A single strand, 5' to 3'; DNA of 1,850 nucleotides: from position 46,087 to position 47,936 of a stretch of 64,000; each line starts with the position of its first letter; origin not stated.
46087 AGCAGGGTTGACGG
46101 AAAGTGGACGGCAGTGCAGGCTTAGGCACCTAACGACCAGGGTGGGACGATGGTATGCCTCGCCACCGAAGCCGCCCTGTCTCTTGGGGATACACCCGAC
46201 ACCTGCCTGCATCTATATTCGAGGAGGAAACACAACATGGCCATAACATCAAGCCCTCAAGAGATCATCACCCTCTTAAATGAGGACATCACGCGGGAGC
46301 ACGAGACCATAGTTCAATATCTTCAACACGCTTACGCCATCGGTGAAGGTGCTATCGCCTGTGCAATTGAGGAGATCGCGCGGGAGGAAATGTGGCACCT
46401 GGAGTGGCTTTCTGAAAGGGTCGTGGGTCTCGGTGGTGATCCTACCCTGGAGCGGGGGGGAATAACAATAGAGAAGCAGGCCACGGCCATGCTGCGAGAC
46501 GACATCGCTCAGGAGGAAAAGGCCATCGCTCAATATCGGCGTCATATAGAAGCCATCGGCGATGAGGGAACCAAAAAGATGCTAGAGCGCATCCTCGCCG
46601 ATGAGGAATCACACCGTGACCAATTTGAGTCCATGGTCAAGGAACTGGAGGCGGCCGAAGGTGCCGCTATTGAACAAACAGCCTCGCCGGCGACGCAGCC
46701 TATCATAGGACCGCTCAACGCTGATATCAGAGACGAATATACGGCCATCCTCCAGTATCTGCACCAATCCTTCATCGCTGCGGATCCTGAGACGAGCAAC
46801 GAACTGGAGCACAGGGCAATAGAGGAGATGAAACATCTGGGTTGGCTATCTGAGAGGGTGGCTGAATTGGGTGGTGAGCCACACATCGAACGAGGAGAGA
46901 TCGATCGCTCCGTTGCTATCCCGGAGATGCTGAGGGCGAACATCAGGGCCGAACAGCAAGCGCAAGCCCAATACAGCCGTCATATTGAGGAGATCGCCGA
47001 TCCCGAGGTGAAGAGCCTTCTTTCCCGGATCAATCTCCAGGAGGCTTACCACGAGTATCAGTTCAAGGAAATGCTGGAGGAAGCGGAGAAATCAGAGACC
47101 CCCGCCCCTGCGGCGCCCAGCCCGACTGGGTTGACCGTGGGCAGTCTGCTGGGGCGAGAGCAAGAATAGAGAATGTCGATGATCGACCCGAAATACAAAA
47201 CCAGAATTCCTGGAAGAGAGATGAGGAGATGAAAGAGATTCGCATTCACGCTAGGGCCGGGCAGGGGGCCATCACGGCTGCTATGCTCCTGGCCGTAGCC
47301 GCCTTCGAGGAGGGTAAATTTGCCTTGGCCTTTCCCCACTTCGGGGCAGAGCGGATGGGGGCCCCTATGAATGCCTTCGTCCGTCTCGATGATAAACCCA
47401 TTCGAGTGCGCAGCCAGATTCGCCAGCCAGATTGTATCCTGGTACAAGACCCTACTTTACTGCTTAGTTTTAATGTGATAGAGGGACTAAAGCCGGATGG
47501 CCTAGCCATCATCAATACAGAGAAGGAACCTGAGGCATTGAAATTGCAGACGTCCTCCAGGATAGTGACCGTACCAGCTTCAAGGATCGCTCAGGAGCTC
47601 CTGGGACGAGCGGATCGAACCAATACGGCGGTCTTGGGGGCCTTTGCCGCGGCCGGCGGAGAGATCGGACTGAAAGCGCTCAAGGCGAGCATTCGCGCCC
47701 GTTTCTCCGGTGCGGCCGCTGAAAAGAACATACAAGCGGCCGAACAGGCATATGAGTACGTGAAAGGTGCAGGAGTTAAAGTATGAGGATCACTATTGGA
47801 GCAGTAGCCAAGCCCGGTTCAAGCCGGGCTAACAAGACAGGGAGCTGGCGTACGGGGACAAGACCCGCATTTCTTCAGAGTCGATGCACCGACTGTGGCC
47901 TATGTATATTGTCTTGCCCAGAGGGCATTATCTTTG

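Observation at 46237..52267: Encapsulin shell gene separated by porGDAB and a flavodiiron gene from its likely cargo, a tandem-domain ferritin-like protein with a targeting peptide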

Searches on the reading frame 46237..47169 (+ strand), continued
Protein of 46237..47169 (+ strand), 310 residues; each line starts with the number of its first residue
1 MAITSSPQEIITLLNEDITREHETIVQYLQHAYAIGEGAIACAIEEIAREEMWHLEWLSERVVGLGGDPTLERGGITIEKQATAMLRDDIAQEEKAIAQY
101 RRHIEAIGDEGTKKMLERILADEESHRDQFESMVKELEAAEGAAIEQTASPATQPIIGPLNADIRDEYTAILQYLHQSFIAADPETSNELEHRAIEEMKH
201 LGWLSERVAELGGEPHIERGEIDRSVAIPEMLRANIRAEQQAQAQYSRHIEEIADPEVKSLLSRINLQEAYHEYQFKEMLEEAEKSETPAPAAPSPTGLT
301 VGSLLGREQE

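Call 28: find_encoding_contigs(protein=P0001, flank=10000, max_places=4)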
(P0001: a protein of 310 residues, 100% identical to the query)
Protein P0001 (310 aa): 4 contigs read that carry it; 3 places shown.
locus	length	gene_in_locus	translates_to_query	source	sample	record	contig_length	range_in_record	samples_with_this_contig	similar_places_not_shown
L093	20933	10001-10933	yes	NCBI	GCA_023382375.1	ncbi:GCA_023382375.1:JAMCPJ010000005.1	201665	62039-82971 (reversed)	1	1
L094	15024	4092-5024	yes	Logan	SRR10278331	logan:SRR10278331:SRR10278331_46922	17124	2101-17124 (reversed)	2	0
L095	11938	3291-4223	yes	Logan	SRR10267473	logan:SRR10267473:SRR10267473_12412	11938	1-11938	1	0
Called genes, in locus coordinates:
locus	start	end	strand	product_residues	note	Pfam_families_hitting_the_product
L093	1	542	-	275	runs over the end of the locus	PF00392:GntR, PF07702:UTRA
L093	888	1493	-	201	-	PF09858:DUF2085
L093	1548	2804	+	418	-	PF05977:MFS_3, PF07690:MFS_1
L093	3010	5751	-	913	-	PF13231:PMT_2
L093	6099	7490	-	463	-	PF00672:HAMP, PF00512:HisKA, PF02518:HATPase_c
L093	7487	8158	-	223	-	PF00072:Response_reg, PF00486:Trans_reg_C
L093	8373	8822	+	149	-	PF03413:PepSY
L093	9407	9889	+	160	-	PF00190:Cupin_1, PF07883:Cupin_2, PF21344:Zn_ribbon_LysW (weak)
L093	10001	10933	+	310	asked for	PF09537:DUF2383 (faint), PF00210:Ferritin, PF02915:Rubrerythrin (weak), PF12902:Ferritin-like, PF03232:COQ7 (faint), PF00210:Ferritin, PF05067:Mn_catalase (weak)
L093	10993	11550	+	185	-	PF01558:POR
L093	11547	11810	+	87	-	PF13183:Fer4_8 (faint), PF00037:Fer4 (weak), PF12837:Fer4_6 (weak), PF13237:Fer4_10 (weak), PF14697:Fer4_21, PF12838:Fer4_7, PF13187:Fer4_9 (weak), PF00037:Fer4 (weak), +5 more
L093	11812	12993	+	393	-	PF01855:POR_N, PF02780:Transketolase_C, PF17147:PFOR_II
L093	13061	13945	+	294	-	PF02775:TPP_enzyme_C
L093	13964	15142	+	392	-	PF00753:Lactamase_B, PF19583:ODP, PF00258:Flavodoxin_1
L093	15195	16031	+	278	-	PF04454:Linocin_M18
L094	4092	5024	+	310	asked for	PF09537:DUF2383 (faint), PF00210:Ferritin, PF02915:Rubrerythrin (weak), PF12902:Ferritin-like, PF03232:COQ7 (faint), PF00210:Ferritin, PF05067:Mn_catalase (weak)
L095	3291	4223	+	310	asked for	PF09537:DUF2383 (faint), PF00210:Ferritin, PF02915:Rubrerythrin (weak), PF12902:Ferritin-like, PF03232:COQ7 (faint), PF00210:Ferritin, PF05067:Mn_catalase (weak)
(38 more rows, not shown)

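Call 34: search_protein_families(library=pfam, proteins=[L007:8736-9953:+, L007:5977-6528:+, L007:11926-12378:+, L007:12412-13653:+, L007:13760-14245:+, L014:6889-8115:+, L014:8704-9228:+, L014:9428-9796:+, L014:10859-11446:+, L014:11385-12155:+], max_evalue=0.001)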
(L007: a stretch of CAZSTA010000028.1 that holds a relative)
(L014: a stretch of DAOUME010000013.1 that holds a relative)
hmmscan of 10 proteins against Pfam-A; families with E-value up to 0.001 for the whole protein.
L007:8736-9953:+ (405 aa): 1 family
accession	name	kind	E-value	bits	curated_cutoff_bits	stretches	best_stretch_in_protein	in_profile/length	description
PF11449.14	ArsP_2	-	5.7e-98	328.8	32.5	1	8-399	5-358/359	Putative, 10TM heavy-metal exporter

L007:5977-6528:+ (183 aa): 1 family
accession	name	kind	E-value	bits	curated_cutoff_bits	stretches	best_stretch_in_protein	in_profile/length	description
PF00210.30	Ferritin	-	4.2e-22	79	24.5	1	20-162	1-138/142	Ferritin-like domain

L007:11926-12378:+ (150 aa): 3 families
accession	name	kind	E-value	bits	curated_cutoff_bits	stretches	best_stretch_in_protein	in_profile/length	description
PF02915.23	Rubrerythrin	-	7.9e-16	59.1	22.8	1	8-140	1-135/137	Rubrerythrin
PF13668.12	Ferritin_2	-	5.3e-07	30.3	24.7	1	8-135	4-129/138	Ferritin-like domain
PF09537.16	DUF2383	-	5.1e-05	23.8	30.8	0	16-60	12-56/111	Domain of unknown function (DUF2383)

L007:12412-13653:+ (413 aa): 11 families
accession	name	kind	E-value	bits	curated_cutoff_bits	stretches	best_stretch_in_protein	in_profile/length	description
PF07992.20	Pyr_redox_2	-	2.5e-58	198.2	26.1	1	4-305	4-291/291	Pyridine nucleotide-disulphide oxidoreductase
PF00070.33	Pyr_redox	-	3.1e-19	69.7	22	1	148-225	2-80/82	Pyridine nucleotide-disulphide oxidoreductase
PF13738.12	Pyr_redox_3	-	8.9e-13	48.6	30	1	66-279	92-305/305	Pyridine nucleotide-disulphide oxidoreductase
PF01266.30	DAO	-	9.1e-11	42.3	27.9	0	193-261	155-226/353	FAD dependent oxidoreductase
PF18267.7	Rubredoxin_C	-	1.6e-10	41.2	25.9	1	331-392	8-69/70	Rubredoxin NAD+ reductase C-terminal domain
PF03486.20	HI0933_like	-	4.1e-08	33.4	50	0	147-180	2-35/244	HI0933-like protein Rossmann domain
PF13450.12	NAD_binding_8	-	1.5e-07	32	21.9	0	150-180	1-31/68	NAD(P)-binding Rossmann-like domain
PF00890.30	FAD_binding_2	-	5.4e-05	23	20.4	0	4-36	3-33/414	FAD binding domain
PF01494.25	FAD_binding_3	-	9e-05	22.3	22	0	147-176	3-32/349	FAD binding domain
PF05834.18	Lycopene_cycl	-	0.0002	21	23.4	0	148-180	2-36/380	Lycopene cyclase protein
PF06690.17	HcgC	-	0.00094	19.3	31.4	0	142-181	40-78/248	FeGP cofactor biosynthesis protein, methyltransferase HcgC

L007:13760-14245:+ (161 aa): 1 family
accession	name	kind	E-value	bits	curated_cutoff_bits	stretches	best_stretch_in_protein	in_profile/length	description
PF02915.23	Rubrerythrin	-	1e-11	45.8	22.8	1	9-155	1-136/137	Rubrerythrin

L014:6889-8115:+ (408 aa): 10 families
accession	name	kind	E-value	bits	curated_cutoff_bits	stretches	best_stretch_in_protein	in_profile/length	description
PF07992.20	Pyr_redox_2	-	5.8e-56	190.5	26.1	1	2-296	2-290/291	Pyridine nucleotide-disulphide oxidoreductase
PF00070.33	Pyr_redox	-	3.5e-19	69.5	22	1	149-227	2-81/82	Pyridine nucleotide-disulphide oxidoreductase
PF18267.7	Rubredoxin_C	-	7.7e-17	61.5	25.9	1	317-386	1-69/70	Rubredoxin NAD+ reductase C-terminal domain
PF01266.30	DAO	-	2.2e-07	31.2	27.9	1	148-180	1-33/353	FAD dependent oxidoreductase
PF13450.12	NAD_binding_8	-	2.3e-05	25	21.9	0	151-179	1-29/68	NAD(P)-binding Rossmann-like domain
PF03486.20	HI0933_like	-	4.3e-05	23.5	50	0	148-184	2-38/244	HI0933-like protein Rossmann domain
PF13738.12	Pyr_redox_3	-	9.3e-05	22.2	30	0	145-277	163-305/305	Pyridine nucleotide-disulphide oxidoreductase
PF00890.30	FAD_binding_2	-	0.00048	19.9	20.4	0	148-179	1-32/414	FAD binding domain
PF01262.27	AlaDh_PNT_C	-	0.00052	20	23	0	149-182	31-64/214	Alanine dehydrogenase/PNT, C-terminal domain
PF05834.18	Lycopene_cycl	-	0.0006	19.4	23.4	0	148-182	1-37/380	Lycopene cyclase protein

L014:8704-9228:+ (174 aa): 1 family
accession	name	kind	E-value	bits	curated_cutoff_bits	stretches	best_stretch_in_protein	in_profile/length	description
PF01965.30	DJ-1_PfpI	-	9.9e-57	191.8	26.6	1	6-169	1-164/165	DJ-1/PfpI family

L014:9428-9796:+ (122 aa): 1 family
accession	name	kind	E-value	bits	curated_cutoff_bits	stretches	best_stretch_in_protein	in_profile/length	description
PF01880.24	Desulfoferrodox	-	3.5e-22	79.2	22.2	1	18-115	2-97/98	Desulfoferrodoxin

L014:10859-11446:+ (195 aa): 2 families
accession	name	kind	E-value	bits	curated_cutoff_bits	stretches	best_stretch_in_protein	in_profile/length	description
PF03358.20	FMN_red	-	1.2e-18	67.5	24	1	4-161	2-142/152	NADPH-dependent FMN reductase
PF02525.22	Flavodoxin_2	-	8.4e-11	42.4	27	1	4-157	2-161/198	Flavodoxin-like fold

L014:11385-12155:+ (256 aa): 0 families

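Call 47: predict_structure(alignment_id=A1)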
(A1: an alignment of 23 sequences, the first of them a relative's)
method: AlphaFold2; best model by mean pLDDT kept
length: 310 residues; sequences in the alignment: 23
mean_pLDDT: 90.8   pTM: 0.82
mean pLDDT of the five models: 90.8, 90.5, 90.3, 90.2, 89.9
residues with pLDDT >= 90: 247; 70-90: 32; 50-70: 28; < 50: 3
segments of 3 or more residues with pLDDT < 50: none
pLDDT, mean of each block of 10 residues (from residue 1): 81 98 95 88 95 96 96 85 93 97 97 98 98 93 65 92 97 95 94 95 93 91 94 98 98 97 98 98 86 61 52
secondary structure, 60 per line:
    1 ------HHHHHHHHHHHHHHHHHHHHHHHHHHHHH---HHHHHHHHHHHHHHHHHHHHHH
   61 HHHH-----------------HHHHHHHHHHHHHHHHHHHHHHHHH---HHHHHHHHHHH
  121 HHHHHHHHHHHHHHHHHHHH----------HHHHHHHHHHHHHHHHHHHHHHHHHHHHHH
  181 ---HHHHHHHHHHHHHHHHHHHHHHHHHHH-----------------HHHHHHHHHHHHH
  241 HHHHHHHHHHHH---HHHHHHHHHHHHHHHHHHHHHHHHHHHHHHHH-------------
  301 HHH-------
elements in order: H7-35 H39-64 H82-106 H110-140 H151-180 H184-210 H228-252 H256-287

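Call 52: fold_search(model_id=the predicted structure, library=pdb)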
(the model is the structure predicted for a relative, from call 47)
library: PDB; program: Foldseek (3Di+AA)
matches with E <= 10: 927; with E <= 0.001: 55
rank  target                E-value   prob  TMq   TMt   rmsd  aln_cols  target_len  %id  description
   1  9qq5_E                1.2e-05  1.00  0.40  0.89   1.5       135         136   42  Mini-bacterioferritin from Candidatus Methanoperedens species BLZ2 in a partially oxidized state (released 2026-04-01)
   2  9qq4_B                1.3e-05  1.00  0.40  0.88   1.5       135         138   42  Mini-bacterioferritin from Candidatus Methanoperedens species BLZ2 as isolated form at 1.07-A resolution (released 2026-04-01)
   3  9qq4_A                3.0e-05  1.00  0.39  0.88   1.5       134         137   42  Mini-bacterioferritin from Candidatus Methanoperedens species BLZ2 as isolated form at 1.07-A resolution (released 2026-04-01)
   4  1nf4_A                6.6e-05  1.00  0.42  0.76   1.2       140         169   27  X-Ray Structure of the Desulfovibrio desulfuricans bacterioferritin: the diiron site in different states (reduced stru (released 2003-04-01)
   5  1nf6_F                1.3e-04  1.00  0.42  0.74   1.3       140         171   27  X-ray structure of the Desulfovibrio desulfuricans bacterioferritin: the diiron site in different catalytic states ("c (released 2003-04-01)
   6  6k3o_A                1.4e-04  1.00  0.41  0.78   2.1       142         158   33  Cryo-EM structure of Apo-bacterioferritin from Streptomyces coelicolor (released 2021-02-03)
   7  1nf4_H                1.8e-04  1.00  0.42  0.75   1.2       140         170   27  X-Ray Structure of the Desulfovibrio desulfuricans bacterioferritin: the diiron site in different states (reduced stru (released 2003-04-01)
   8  5xx9_E                1.9e-04  1.00  0.42  0.78   1.9       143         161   32  Crystal structure of Bacterioferritin (released 2018-07-11)
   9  9gzu                  2.1e-04  1.00  0.42  0.78   2.5       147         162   29  Crystal structure of apo-bacterioferritin (Bfr) from Brucella melitentsis (released 2025-10-15)
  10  3fvb_A                2.1e-04  1.00  0.41  0.77   2.4       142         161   30  Crystal structure of ferritin (bacterioferritin) from Brucella melitensis (released 2009-02-03)
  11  8sqp                  2.1e-04  1.00  0.42  0.80   2.1       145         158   30  Crystal Structure of Bacterioferritin (Bfr) from Brucella abortus (Apo, F16L mutant) (released 2023-05-17)
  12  2vxi_A                2.4e-04  1.00  0.40  0.77   2.3       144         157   26  The binding of heme and zinc in Escherichia coli Bacterioferritin (released 2008-11-04)
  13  6k3o_F                2.4e-04  1.00  0.41  0.76   2.2       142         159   33  Cryo-EM structure of Apo-bacterioferritin from Streptomyces coelicolor (released 2021-02-03)
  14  8sqo                  2.7e-04  1.00  0.41  0.79   2.2       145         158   30  Crystal Structure of Bacterioferritin (Bfr) from Brucella abortus (magnesium bound, F16L mutant) (released 2023-05-17)
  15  5xx9_A                3.0e-04  1.00  0.41  0.77   2.0       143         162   32  Crystal structure of Bacterioferritin (released 2018-07-11)
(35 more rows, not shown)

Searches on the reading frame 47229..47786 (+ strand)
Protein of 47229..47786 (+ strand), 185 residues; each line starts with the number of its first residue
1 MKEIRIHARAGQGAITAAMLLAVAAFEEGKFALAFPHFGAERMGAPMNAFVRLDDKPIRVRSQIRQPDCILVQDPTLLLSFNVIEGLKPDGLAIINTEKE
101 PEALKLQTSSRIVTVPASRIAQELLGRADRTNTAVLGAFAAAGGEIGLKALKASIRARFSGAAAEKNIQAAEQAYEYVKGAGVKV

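Call 3: search_protein_families(library=pfam, proteins=[window:47229-47786:+], max_evalue=0.01)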
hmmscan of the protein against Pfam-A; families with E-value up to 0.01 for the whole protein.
window:47229-47786:+ (185 aa): 1 family
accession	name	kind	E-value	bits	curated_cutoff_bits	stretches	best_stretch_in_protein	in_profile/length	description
PF01558.24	POR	-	1.4e-41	142.9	27.4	1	10-176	1-173/173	Pyruvate ferredoxin/flavodoxin oxidoreductase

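Call 4: search_protein_families(library=ncbifam, proteins=[window:47229-47786:+], max_evalue=0.01)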
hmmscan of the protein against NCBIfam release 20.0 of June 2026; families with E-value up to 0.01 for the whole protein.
window:47229-47786:+ (185 aa): 19 families
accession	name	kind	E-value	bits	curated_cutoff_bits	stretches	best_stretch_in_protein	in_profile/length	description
NF006321.0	PRK08534.1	equivalog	8.2e-67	224.4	225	1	1-180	1-179/181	pyruvate ferredoxin oxidoreductase subunit gamma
NF040683.1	PorC_Meth_Thtga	equivalog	4.3e-61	205.7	270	1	1-180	1-175/177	pyruvate synthase subunit PorC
TIGR02175.1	PorC_KorC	subfamily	1.2e-58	197.8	81.1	1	1-179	1-176/177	2-oxoacid:acceptor oxidoreductase, gamma subunit, pyruvate/2-ketoisovalerate family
NF010632.0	PRK14029.1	equivalog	1e-52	178.5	335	1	1-177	1-179/185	pyruvate/ketoisovalerate ferredoxin oxidoreductase subunit gamma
NF045762.1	PhenlGlyoxDHPadE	equivalog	8.3e-47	159.4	300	1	1-177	1-178/187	NADH-dependent phenylglyoxylate dehydrogenase subunit gamma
NF004497.0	PRK05844.1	equivalog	1.1e-26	93.6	243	1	1-179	1-186/186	pyruvate flavodoxin oxidoreductase subunit gamma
TIGR03710.1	OAFO_sf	subfamily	1.1e-16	60.6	482.75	1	4-179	4-174/561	2-oxoacid:acceptor oxidoreductase subunit alpha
NF006323.0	PRK08537.1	equivalog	3.4e-12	46.1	235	1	2-179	3-179/181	2-oxoacid:ferredoxin oxidoreductase subunit gamma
NF045790.1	OxalOxreddelta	equivalog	1.2e-10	41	230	1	16-178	30-203/316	oxalate oxidoreductase subunit delta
NF006211.0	PRK08338.1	equivalog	1.4e-08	34.4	239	1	3-177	2-167/170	2-oxoacid:ferredoxin oxidoreductase subunit gamma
NF009589.0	PRK13030.1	subfamily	4e-06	24.8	816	1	4-142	731-871/1170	indolepyruvate ferredoxin oxidoreductase family protein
NF005322.0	PRK06853.1-2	equivalog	7.1e-06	25.9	237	1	9-176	13-191/197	indolepyruvate oxidoreductase subunit beta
NF005324.0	PRK06853.1-4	equivalog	1.1e-05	25.4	222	1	3-174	4-185/196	indolepyruvate oxidoreductase subunit beta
NF005325.0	PRK06853.1-5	equivalog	1.4e-05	25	230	0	2-99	4-99/192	indolepyruvate oxidoreductase subunit beta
NF005323.0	PRK06853.1-3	equivalog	5.9e-05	23.1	238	0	5-99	10-101/197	indolepyruvate oxidoreductase subunit beta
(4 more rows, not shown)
